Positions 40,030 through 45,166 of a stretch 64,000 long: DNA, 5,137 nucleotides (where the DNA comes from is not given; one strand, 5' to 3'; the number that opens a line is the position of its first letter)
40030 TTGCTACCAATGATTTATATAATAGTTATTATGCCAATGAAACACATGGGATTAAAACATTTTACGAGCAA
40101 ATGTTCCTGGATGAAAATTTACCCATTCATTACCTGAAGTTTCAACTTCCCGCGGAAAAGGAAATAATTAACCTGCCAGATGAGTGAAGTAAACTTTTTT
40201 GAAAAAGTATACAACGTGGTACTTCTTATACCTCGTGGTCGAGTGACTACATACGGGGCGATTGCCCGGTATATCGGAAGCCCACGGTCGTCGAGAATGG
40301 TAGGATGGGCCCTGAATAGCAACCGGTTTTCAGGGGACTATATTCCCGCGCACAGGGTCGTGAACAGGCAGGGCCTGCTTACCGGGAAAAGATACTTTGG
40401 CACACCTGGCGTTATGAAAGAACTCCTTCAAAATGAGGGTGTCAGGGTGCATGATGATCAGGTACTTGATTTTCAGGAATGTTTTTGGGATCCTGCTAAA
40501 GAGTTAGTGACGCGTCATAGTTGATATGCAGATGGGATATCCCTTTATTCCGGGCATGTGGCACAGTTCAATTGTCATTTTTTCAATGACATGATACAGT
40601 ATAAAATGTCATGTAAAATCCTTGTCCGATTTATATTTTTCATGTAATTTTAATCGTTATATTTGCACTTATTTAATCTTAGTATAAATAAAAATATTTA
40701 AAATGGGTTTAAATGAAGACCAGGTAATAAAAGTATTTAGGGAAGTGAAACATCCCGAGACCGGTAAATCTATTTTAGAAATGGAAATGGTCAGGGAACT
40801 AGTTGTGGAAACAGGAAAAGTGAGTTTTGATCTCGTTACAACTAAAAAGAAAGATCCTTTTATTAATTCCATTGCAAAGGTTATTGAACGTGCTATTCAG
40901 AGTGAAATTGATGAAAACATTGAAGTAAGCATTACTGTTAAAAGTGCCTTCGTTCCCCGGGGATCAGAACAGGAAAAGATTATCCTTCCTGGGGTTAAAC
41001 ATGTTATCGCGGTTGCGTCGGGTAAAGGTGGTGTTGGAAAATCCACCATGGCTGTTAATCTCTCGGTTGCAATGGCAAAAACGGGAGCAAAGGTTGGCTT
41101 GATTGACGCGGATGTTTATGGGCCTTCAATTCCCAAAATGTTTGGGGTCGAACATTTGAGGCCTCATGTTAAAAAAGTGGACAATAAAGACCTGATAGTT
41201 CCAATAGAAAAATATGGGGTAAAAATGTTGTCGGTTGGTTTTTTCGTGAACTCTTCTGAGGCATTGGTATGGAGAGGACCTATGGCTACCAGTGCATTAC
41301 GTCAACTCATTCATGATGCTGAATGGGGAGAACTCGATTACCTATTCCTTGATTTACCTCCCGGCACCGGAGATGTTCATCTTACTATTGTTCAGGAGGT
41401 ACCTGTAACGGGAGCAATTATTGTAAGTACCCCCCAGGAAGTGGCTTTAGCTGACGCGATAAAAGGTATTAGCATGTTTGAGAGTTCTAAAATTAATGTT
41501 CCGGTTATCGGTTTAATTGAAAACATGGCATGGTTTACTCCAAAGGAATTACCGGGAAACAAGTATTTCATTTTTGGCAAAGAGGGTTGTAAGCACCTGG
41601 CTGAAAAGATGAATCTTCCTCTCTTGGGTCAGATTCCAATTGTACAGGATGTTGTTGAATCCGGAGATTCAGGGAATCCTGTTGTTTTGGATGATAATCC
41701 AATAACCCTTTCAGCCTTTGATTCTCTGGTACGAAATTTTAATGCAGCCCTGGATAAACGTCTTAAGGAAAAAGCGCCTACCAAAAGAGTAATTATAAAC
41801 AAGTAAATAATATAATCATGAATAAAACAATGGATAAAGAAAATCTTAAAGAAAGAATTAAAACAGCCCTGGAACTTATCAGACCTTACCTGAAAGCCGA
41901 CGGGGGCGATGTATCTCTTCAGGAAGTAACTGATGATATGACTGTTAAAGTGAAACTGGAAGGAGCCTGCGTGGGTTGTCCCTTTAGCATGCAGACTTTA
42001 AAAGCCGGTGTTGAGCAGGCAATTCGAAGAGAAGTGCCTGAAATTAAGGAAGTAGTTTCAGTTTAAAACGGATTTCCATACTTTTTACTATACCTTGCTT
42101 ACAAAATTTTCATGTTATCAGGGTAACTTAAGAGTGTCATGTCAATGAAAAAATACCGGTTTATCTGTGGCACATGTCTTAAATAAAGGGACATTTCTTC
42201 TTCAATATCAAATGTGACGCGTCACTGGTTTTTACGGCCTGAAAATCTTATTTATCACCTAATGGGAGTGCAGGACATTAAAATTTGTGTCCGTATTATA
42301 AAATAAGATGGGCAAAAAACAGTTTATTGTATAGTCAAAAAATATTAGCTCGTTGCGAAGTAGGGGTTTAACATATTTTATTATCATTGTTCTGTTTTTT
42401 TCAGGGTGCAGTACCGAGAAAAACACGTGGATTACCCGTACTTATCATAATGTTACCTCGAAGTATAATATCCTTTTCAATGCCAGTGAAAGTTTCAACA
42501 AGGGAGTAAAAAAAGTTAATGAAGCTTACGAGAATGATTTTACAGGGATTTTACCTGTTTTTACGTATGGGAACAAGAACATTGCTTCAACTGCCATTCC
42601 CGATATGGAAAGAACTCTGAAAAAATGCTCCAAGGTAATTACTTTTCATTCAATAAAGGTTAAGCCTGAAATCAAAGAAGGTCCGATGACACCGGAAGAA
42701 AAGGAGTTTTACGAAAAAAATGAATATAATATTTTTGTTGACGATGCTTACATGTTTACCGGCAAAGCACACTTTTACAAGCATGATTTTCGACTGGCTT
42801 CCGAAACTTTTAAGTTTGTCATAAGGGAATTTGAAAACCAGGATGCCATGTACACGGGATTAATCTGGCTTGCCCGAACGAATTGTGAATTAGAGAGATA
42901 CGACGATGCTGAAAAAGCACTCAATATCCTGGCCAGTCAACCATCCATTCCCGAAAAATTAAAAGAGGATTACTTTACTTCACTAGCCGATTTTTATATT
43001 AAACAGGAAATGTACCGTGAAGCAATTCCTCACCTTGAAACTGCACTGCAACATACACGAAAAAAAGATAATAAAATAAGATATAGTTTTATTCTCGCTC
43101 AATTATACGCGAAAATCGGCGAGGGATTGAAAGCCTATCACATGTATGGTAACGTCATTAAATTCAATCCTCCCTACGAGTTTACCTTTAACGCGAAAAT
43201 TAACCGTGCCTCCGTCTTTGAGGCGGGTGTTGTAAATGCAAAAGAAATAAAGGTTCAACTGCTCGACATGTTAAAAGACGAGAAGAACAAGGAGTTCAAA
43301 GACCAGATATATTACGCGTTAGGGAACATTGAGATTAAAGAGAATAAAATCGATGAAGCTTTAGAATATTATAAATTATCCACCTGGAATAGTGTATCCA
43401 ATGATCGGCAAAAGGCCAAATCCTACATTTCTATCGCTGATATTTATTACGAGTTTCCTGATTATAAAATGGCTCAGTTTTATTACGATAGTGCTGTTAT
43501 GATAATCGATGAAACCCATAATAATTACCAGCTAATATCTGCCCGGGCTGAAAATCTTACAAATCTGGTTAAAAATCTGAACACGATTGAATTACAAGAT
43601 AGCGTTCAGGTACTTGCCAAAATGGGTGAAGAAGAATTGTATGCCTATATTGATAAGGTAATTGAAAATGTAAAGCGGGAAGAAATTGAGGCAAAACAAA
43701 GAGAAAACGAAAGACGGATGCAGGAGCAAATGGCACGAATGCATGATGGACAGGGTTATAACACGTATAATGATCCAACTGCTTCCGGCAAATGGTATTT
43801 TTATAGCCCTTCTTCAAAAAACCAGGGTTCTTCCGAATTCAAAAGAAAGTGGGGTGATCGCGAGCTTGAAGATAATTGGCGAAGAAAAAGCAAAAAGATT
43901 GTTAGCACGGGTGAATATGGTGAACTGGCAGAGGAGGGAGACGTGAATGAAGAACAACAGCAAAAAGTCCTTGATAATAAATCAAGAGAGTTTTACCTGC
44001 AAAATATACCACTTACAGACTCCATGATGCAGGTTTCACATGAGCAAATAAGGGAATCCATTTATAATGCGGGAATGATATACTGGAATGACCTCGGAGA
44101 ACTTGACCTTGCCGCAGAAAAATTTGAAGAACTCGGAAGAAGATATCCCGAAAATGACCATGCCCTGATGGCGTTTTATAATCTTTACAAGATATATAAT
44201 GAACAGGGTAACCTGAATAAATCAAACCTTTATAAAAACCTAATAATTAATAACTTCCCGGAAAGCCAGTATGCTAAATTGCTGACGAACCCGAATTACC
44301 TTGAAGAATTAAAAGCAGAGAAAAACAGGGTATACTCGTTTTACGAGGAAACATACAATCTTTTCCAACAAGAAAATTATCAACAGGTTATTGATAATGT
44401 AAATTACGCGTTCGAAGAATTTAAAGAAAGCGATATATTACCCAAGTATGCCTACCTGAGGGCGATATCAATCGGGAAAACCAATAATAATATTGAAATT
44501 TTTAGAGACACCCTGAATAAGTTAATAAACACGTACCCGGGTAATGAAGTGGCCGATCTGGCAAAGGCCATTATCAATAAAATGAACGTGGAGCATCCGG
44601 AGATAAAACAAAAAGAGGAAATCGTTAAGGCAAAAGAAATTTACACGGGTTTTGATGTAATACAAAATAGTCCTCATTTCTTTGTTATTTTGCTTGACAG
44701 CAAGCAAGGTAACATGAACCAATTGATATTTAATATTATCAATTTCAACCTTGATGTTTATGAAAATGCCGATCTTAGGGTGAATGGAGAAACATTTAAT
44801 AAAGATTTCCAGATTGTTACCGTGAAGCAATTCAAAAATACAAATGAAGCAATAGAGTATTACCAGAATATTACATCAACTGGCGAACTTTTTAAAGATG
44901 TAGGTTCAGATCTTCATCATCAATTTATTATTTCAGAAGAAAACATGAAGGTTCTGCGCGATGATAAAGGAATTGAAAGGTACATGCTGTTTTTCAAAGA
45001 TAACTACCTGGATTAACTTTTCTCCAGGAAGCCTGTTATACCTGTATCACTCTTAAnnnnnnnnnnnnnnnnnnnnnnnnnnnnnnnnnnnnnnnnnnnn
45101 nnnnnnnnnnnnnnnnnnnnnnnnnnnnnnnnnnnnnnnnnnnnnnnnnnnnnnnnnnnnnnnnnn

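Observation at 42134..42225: Unassigned ~92-bp non-coding repeat family, four clear copies in both orientations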

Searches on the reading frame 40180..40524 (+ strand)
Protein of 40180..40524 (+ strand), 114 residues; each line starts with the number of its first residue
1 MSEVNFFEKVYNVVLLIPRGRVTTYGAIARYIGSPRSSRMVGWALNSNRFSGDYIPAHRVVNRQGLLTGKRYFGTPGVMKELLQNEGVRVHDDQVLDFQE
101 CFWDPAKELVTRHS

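Call 11: search_protein_families(library=pfam, proteins=[window:40180-40524:+])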
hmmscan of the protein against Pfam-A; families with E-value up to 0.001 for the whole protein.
window:40180-40524:+ (114 aa): 1 family
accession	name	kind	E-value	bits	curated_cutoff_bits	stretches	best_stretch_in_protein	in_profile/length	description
PF01035.26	DNA_binding_1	-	7.7e-25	87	27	1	5-88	1-81/81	6-O-methylguanine DNA methyltransferase, DNA binding domain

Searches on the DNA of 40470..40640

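Call 69: search_rna_families(source=window, start=40470, end=40640, threshold=evalue, max_evalue=10)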
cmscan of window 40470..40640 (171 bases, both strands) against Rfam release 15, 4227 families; matches with E-value up to 10: 2.
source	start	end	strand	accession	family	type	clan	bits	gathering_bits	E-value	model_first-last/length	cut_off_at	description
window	40544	40617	-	RF01587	snoR10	Gene; snRNA; snoRNA; CD-box;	-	23.7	65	0.25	1-71/71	no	small nucleolar RNA snoR10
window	40472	40499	-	RF00140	Alpha_RBS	Cis-reg;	-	8.3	38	9.2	1-110/110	no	Alpha operon ribosome binding site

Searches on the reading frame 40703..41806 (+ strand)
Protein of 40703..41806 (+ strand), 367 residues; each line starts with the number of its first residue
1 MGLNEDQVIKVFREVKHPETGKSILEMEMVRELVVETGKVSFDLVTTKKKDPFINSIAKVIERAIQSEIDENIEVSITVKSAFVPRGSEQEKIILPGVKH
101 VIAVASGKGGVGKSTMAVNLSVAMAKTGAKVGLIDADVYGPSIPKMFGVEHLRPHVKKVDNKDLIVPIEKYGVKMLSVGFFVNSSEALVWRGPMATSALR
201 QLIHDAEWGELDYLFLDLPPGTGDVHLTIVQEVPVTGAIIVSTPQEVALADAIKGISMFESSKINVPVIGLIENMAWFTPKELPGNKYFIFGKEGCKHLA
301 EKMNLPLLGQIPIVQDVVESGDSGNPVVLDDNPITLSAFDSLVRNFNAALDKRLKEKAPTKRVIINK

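Call 11: search_protein_families(library=pfam, proteins=[window:40703-41806:+])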
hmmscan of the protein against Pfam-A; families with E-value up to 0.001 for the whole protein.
window:40703-41806:+ (367 aa): 8 families
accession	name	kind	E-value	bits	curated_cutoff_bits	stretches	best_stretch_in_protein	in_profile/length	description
PF10609.15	ParA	-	2.8e-92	309.1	27.1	1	98-342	2-241/246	NUBPL iron-transfer P-loop NTPase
PF01656.29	CbiA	-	4.8e-15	56.1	25.4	1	102-327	1-125/125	CobQ/CobB/MinD/ParA nucleotide binding domain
PF01883.24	FeS_assembly_P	-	2.5e-13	50.6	23.5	1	5-76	1-72/73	Iron-sulfur cluster assembly protein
PF13614.12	AAA_31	-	8.7e-12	45.8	27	1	100-224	2-131/177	AAA domain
PF09140.17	MipZ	-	2.1e-08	34.2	20.7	1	100-148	1-49/262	ATPase MipZ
PF00142.24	Fer4_NifH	-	1e-05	25.6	25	1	106-138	6-38/271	4Fe-4S iron sulfur cluster binding proteins, NifH/frxC family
PF02374.21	ArsA_ATPase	-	2e-05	24.4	24.3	1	104-150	5-50/305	Anion-transporting ATPase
PF13481.12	AAA_25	-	0.0001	22.4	27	1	95-131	26-63/195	AAA domain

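Call 12: find_encoding_contigs(protein=window:40703-41806:+, flank=3000, max_places=6)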
Protein window:40703-41806:+ (367 aa): 5 contigs read that carry it; 2 places shown.
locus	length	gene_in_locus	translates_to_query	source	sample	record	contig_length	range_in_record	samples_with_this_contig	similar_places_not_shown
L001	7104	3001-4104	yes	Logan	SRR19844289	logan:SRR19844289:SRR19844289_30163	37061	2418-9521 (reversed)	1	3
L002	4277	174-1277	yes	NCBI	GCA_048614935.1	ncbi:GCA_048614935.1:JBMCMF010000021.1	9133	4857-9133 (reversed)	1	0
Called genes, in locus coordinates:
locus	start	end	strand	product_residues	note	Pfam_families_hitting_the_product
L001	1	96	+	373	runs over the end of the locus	PF13177:DNA_pol3_delta2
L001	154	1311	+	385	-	PF04468:PSP1, PF28472:PSP1_3rd, PF28473:YaaT_C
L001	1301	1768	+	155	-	PF14109:GldH_lipo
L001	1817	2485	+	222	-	PF02390:Methyltransf_4, PF13847:Methyltransf_31 (weak), PF13649:Methyltransf_25 (weak)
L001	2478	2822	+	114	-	PF01035:DNA_binding_1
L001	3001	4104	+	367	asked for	PF01883:FeS_assembly_P, PF00142:Fer4_NifH (faint), PF01656:CbiA, PF02374:ArsA_ATPase (faint), PF09140:MipZ, PF10609:ParA, PF13614:AAA_31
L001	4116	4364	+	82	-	PF01106:NifU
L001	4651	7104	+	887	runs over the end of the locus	PF07719:TPR_2 (faint), PF13432:TPR_16 (faint), PF13424:TPR_12 (faint), PF14559:TPR_19 (faint), PF13174:TPR_6 (faint), PF13181:TPR_8 (faint), PF13428:TPR_14 (faint)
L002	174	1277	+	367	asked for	PF01883:FeS_assembly_P, PF00142:Fer4_NifH (faint), PF01656:CbiA, PF02374:ArsA_ATPase (faint), PF09140:MipZ, PF10609:ParA, PF13614:AAA_31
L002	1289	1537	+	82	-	PF01106:NifU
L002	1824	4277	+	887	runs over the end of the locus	PF07719:TPR_2 (faint), PF13432:TPR_16 (faint), PF13424:TPR_12 (faint), PF14559:TPR_19 (faint), PF13174:TPR_6 (faint), PF13181:TPR_8 (faint), PF13428:TPR_14 (faint)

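Call 23: find_homologous_proteins(query=window:40703-41806:+, max_evalue=1e-100)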
Query window:40703-41806:+ (367 aa): 6380 proteins with E <= 1e-100 among 8000 candidates; the best 120 are listed.
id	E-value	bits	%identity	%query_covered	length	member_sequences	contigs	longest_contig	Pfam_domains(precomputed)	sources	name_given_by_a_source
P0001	1.7e-234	796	100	100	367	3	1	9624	PF00142.25,PF10609.16,PF01656.30,PF01883.25,PF13614.13,PF09140.18,PF02374.22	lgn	-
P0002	3.0e-179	614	77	99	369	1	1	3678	PF10609.16,PF01656.30,PF01883.25,PF13614.13,PF09140.18,PF02374.22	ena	-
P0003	3.0e-145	502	61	100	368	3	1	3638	PF00142.25,PF10609.16,PF01656.30,PF01883.25,PF13614.13,PF09140.18,PF02374.22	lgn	-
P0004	4.8e-144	498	60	100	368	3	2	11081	PF00142.25,PF10609.16,PF01656.30,PF01883.25,PF13614.13,PF09140.18,PF02374.22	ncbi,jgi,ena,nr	ncbi:MAG TPA: Mrp/NBP35 family ATP-binding protein [Bacteroidales bacterium]|nr:Mrp/NBP35 family ATP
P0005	3.7e-143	495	64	99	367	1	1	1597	PF00142.25,PF10609.16,PF01656.30,PF01883.25,PF13614.13,PF09140.18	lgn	-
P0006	4.0e-143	495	60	99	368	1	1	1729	PF00142.25,PF10609.16,PF01656.30,PF01883.25,PF13614.13,PF09140.18,PF02374.22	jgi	jgi:ATP-binding protein involved in chromosome partitioning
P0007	9.1e-143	494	61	99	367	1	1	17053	PF00142.25,PF10609.16,PF01656.30,PF01883.25,PF13614.13,PF09140.18,PF02374.22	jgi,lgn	jgi:ATP-binding protein involved in chromosome partitioning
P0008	1.5e-141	490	59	99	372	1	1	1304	PF00142.25,PF10609.16,PF01656.30,PF01883.25,PF13614.13,PF09140.18,PF02374.22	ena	-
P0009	2.2e-141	489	64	100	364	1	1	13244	PF00142.25,PF10609.16,PF01656.30,PF01883.25,PF13614.13,PF09140.18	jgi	jgi:ATP-binding protein involved in chromosome partitioning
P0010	2.2e-141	489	61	100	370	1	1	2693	PF00142.25,PF10609.16,PF01656.30,PF01883.25,PF13614.13,PF09140.18,PF02374.22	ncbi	-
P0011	3.5e-141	489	60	100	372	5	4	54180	PF10609.16,PF01656.30,PF01883.25,PF13614.13,PF09140.18,PF02374.22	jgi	jgi:ATP-binding protein involved in chromosome partitioning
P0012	5.6e-141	488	63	98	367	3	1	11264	PF00142.25,PF10609.16,PF01656.30,PF01883.25,PF13614.13,PF09140.18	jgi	jgi:ATP-binding protein involved in chromosome partitioning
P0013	6.6e-141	488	60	99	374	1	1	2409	PF00142.25,PF10609.16,PF01656.30,PF01883.25,PF13614.13,PF09140.18,PF02374.22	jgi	-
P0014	1.2e-140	487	60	99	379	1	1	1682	PF10609.16,PF01656.30,PF01883.25,PF13614.13,PF09140.18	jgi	-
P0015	1.2e-140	487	61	100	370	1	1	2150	PF00142.25,PF10609.16,PF01656.30,PF01883.25,PF13614.13,PF09140.18,PF02374.22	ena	-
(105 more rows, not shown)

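Call 24: find_encoding_contigs(protein=P0002, flank=10000, max_places=4)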
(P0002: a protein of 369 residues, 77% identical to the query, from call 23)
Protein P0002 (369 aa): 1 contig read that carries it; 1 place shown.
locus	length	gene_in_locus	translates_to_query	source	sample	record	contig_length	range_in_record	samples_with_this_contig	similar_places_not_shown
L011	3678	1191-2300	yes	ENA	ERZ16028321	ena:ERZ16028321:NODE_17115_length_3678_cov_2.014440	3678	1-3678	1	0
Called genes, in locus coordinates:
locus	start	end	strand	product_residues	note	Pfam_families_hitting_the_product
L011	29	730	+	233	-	PF13847:Methyltransf_31 (weak), PF02390:Methyltransf_4, PF13649:Methyltransf_25 (weak)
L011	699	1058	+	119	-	PF01035:DNA_binding_1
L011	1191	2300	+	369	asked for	PF01883:FeS_assembly_P, PF01656:CbiA, PF02374:ArsA_ATPase (faint), PF09140:MipZ, PF10609:ParA, PF13614:AAA_31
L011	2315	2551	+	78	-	PF01106:NifU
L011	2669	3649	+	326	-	PF13174:TPR_6 (faint), PF09976:TPR_21 (faint), PF12895:ANAPC3 (faint), PF14559:TPR_19 (faint), PF13181:TPR_8 (faint), PF13424:TPR_12 (faint), PF13428:TPR_14 (faint)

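Call 45: list_cluster_members(proteins=[window:40703-41806:+, window:1214-2179:-])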
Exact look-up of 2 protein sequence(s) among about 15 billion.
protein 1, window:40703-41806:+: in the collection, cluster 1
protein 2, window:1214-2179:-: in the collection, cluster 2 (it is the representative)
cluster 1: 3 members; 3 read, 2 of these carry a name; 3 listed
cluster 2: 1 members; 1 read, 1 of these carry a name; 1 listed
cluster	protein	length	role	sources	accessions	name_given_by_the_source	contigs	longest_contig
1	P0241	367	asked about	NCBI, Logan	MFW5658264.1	MAG: Mrp/NBP35 family ATP-binding protein [Bacteroidota bacterium]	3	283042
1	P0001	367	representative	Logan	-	-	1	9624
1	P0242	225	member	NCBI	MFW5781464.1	MAG: P-loop NTPase, partial [Bacteroidota bacterium]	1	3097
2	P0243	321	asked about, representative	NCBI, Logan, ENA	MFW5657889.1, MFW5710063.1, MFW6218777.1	MAG: gliding motility protein GldL [Bacteroidota bacterium]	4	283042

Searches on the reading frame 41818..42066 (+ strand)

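Call 11: search_protein_families(library=pfam, proteins=[window:41818-42066:+])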
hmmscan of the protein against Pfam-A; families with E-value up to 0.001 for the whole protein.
window:41818-42066:+ (82 aa): 1 family
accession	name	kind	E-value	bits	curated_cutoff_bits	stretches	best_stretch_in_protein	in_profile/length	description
PF01106.22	NifU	-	4.8e-27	94.3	27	1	14-80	1-67/67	NifU-like domain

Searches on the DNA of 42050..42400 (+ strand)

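Call 9: search_rna_families(source=window, start=42050, end=42400, threshold=evalue, max_evalue=10, show_alignments=3)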
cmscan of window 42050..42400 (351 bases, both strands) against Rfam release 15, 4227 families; matches with E-value up to 10: 1.
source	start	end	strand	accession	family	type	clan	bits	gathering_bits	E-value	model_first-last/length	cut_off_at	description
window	42284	42318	+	RF04067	mir-4520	Gene; miRNA;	-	12.2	90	7.7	18-52/70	no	mir-4520 microRNA precursor family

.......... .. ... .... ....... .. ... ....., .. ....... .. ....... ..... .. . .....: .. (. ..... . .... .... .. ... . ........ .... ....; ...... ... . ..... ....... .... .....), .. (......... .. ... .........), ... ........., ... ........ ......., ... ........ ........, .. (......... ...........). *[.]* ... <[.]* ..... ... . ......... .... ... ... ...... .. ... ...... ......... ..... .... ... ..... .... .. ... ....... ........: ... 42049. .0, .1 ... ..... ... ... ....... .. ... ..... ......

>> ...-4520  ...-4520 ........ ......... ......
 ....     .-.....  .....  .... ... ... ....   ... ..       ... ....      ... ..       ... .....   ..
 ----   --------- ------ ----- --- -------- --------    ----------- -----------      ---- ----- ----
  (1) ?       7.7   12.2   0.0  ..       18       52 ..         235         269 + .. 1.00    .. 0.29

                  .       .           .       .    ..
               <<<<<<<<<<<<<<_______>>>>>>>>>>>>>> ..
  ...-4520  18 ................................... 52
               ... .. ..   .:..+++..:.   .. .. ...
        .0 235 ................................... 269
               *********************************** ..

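Call 40: search_dna_similar(query=window:42134-42225:+, collection=plasmids, mode=distant, max_evalue=0.01)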
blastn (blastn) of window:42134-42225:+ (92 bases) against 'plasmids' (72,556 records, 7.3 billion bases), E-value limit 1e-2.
No match.

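Call 42: search_dna_similar(query=window:42134-42225:+, collection=phages, mode=distant, max_evalue=0.01)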
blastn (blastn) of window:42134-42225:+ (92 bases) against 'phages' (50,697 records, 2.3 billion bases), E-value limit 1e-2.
No match.
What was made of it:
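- Plasmids and phages gave nothing (calls 40, 42).
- Tried and rejected: Distant-mode blastn against plasmids and phages gave none (calls 40, 42).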

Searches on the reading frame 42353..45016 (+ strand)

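Call 11: search_protein_families(library=pfam, proteins=[window:42353-45016:+])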
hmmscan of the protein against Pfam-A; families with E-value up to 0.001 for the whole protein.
window:42353-45016:+ (887 aa): 10 families
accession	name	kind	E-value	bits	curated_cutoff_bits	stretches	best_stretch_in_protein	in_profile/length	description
PF13424.12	TPR_12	-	1.3e-09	38.6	30.1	0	210-257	8-60/77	Tetratricopeptide repeat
PF07719.23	TPR_2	-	6.6e-08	32.5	27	0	319-341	3-25/34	Tetratricopeptide repeat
PF13428.12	TPR_14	-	9.7e-08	32.4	23.5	0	210-234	6-30/44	Tetratricopeptide repeat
PF13174.12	TPR_6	-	4.9e-07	30.4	26.3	0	568-600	1-32/33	Tetratricopeptide repeat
PF13432.12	TPR_16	-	7.8e-07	29.9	32.7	0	137-193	4-57/65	Tetratricopeptide repeat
PF14559.12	TPR_19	-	1e-06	29.4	25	0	170-193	28-51/68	Tetratricopeptide repeat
PF13181.12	TPR_8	-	1e-05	25.7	25.7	0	318-342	2-26/34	Tetratricopeptide repeat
PF09976.15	TPR_21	-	2.6e-05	24.5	25.5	0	113-239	59-180/193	Tetratricopeptide repeat-like domain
PF00515.34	TPR_1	-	4.5e-05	23.5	27.8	0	319-341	3-25/34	Tetratricopeptide repeat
PF13176.12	TPR_7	-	0.00056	20.2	27.9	0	210-239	4-33/36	Tetratricopeptide repeat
